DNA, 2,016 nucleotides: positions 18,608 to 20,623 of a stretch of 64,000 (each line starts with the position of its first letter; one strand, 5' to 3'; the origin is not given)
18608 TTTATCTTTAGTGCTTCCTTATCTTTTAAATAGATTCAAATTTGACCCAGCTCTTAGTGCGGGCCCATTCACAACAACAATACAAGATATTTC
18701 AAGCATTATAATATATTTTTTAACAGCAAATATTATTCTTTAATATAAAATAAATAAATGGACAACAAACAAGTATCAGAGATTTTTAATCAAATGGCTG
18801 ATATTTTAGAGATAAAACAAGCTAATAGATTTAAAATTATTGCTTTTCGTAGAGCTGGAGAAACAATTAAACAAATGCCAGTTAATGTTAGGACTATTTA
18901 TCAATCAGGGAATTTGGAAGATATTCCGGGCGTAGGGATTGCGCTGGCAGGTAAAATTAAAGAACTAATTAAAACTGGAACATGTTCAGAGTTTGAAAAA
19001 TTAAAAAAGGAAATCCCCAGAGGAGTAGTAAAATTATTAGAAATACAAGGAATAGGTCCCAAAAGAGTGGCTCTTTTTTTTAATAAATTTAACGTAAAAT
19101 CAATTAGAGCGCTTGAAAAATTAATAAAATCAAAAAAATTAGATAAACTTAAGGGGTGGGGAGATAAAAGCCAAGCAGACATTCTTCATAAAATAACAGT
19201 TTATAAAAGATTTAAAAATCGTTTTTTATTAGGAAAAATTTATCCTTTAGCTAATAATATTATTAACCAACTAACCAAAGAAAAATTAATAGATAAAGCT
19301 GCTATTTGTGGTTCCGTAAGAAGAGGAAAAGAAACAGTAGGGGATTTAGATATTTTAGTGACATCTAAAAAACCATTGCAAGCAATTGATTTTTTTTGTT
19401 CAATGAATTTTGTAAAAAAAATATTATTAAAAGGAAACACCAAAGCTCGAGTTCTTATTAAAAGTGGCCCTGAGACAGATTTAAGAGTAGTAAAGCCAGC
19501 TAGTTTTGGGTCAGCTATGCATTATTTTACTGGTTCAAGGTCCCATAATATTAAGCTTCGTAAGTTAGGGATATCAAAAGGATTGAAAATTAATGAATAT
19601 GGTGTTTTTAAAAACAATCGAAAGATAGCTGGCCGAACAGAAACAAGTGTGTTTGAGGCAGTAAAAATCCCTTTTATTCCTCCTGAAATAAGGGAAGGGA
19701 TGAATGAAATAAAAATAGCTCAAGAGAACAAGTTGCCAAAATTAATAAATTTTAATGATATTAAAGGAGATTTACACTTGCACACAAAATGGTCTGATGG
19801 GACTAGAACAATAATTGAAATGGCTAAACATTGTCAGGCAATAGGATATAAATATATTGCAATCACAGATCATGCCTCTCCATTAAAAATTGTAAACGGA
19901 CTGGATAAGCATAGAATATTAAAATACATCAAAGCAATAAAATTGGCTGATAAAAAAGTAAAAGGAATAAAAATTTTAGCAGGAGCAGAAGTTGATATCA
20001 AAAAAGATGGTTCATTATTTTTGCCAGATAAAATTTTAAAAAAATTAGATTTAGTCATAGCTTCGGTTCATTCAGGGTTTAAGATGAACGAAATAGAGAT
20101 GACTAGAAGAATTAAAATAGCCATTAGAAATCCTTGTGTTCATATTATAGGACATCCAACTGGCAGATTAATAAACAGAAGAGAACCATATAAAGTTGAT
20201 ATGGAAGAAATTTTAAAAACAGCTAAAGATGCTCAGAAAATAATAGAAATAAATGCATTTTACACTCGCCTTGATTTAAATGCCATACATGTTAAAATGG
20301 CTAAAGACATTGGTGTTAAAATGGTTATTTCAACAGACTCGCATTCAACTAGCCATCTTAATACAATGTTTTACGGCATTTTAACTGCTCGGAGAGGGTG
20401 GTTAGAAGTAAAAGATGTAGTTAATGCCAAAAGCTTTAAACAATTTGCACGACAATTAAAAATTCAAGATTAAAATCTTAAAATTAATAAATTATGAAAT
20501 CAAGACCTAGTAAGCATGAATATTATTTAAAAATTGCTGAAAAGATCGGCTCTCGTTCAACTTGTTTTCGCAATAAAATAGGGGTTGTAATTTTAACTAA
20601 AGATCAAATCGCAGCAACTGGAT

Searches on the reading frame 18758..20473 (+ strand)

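Call 72: search_protein_families(library=pfam, proteins=[window:18758-20473:+], max_evalue=0.00001)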
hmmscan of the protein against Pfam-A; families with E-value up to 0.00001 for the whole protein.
window:18758-20473:+ (571 aa): 4 families
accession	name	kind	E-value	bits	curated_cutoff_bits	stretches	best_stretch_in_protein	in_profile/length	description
PF14716.13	HHH_8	-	5.4e-20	72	30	1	1-76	1-73/73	Helix-hairpin-helix domain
PF14791.11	DNA_pol_B_thumb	-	7e-20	71.1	25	1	253-313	1-63/63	DNA polymerase beta thumb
PF02811.25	PHP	-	1e-15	58.9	26.4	1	338-499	1-162/164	PHP domain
PF14792.12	DNA_pol_B_palm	-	3.2e-06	27.8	25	1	180-206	26-52/113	DNA polymerase beta palm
